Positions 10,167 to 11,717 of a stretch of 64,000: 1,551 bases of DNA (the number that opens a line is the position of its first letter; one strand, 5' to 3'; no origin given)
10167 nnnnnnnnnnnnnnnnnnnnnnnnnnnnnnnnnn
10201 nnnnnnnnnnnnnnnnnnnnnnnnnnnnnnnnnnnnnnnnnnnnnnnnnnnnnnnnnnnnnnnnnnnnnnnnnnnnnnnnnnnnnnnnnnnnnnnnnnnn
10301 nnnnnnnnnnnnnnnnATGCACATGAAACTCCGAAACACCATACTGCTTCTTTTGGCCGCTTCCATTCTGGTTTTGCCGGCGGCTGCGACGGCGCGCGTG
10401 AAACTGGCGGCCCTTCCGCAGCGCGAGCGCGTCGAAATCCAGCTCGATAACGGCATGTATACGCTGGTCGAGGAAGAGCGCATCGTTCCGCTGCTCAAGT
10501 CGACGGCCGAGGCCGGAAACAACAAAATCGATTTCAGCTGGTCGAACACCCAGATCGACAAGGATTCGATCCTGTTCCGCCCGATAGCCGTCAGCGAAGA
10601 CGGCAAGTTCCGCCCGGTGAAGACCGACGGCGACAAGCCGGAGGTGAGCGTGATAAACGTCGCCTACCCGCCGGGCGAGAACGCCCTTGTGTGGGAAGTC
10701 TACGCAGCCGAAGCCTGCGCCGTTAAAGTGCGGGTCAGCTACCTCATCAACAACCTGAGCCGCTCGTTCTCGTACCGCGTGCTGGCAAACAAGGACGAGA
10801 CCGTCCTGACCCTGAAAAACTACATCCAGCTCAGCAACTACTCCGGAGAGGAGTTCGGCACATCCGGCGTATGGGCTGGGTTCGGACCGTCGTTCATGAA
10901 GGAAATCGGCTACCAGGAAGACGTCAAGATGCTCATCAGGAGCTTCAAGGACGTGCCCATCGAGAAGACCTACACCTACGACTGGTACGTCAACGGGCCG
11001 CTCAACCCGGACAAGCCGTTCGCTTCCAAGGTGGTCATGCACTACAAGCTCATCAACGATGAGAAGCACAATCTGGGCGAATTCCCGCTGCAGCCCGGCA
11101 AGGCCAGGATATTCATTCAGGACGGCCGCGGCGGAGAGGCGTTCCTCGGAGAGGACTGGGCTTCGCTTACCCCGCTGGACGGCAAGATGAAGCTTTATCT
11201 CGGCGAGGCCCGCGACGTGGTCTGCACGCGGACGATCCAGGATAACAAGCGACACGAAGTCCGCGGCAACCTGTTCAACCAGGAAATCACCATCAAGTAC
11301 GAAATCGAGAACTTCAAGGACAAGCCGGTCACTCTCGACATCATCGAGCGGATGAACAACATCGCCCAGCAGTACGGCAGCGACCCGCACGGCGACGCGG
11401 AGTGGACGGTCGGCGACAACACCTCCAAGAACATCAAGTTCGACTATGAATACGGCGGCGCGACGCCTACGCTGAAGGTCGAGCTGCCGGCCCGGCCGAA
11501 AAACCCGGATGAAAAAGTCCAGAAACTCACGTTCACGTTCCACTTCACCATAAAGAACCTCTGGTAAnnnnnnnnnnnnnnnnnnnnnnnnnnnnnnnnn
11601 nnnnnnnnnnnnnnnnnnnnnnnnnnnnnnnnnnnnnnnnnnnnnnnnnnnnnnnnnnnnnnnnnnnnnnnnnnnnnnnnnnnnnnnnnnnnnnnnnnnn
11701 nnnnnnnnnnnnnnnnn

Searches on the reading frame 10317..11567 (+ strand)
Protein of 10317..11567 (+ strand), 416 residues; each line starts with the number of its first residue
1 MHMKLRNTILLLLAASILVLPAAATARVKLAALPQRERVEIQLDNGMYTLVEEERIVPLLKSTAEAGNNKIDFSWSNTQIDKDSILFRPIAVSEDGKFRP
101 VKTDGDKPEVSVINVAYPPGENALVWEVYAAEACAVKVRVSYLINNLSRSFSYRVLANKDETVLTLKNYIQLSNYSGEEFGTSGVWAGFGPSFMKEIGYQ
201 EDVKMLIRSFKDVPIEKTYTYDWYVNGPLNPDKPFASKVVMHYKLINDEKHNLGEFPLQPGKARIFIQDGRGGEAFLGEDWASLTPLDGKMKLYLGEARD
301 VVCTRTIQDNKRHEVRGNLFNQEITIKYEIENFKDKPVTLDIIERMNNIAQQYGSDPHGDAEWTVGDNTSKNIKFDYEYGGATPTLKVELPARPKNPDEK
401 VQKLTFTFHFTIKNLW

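Call 5: search_protein_families(library=pfam, proteins=[window:10317-11567:+], max_evalue=0.1)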
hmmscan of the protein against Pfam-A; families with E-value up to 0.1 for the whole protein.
window:10317-11567:+ (416 aa): 2 families
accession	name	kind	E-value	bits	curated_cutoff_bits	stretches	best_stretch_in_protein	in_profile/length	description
PF13598.12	DUF4139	-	0.0043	17.2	31.8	0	140-345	3-152/205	Domain of unknown function (DUF4139)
PF03950.23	tRNA-synt_1c_C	-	0.098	13.3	23.9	0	384-411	21-48/91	tRNA synthetases class I (E and Q), anti-codon binding domain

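Call 6: search_protein_families(library=ncbifam, proteins=[window:10317-11567:+], max_evalue=0.1)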
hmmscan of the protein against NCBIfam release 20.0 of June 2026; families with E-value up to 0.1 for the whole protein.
window:10317-11567:+ (416 aa): 1 family
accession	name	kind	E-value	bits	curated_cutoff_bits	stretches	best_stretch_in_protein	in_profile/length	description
TIGR02231.1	TIGR02231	subfamily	0.086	11.5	112.6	0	245-344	367-463/524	mucoidy inhibitor MuiA family protein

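Call 64: search_protein_families(library=padloc, proteins=[window:10317-11567:+], max_evalue=0.01)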
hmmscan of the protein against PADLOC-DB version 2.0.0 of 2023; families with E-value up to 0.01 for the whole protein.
window:10317-11567:+ (416 aa): 0 families

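Call 65: search_protein_families(library=phrogs, proteins=[window:10317-11567:+], max_evalue=0.01)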
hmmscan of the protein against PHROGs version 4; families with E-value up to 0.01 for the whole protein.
window:10317-11567:+ (416 aa): 0 families
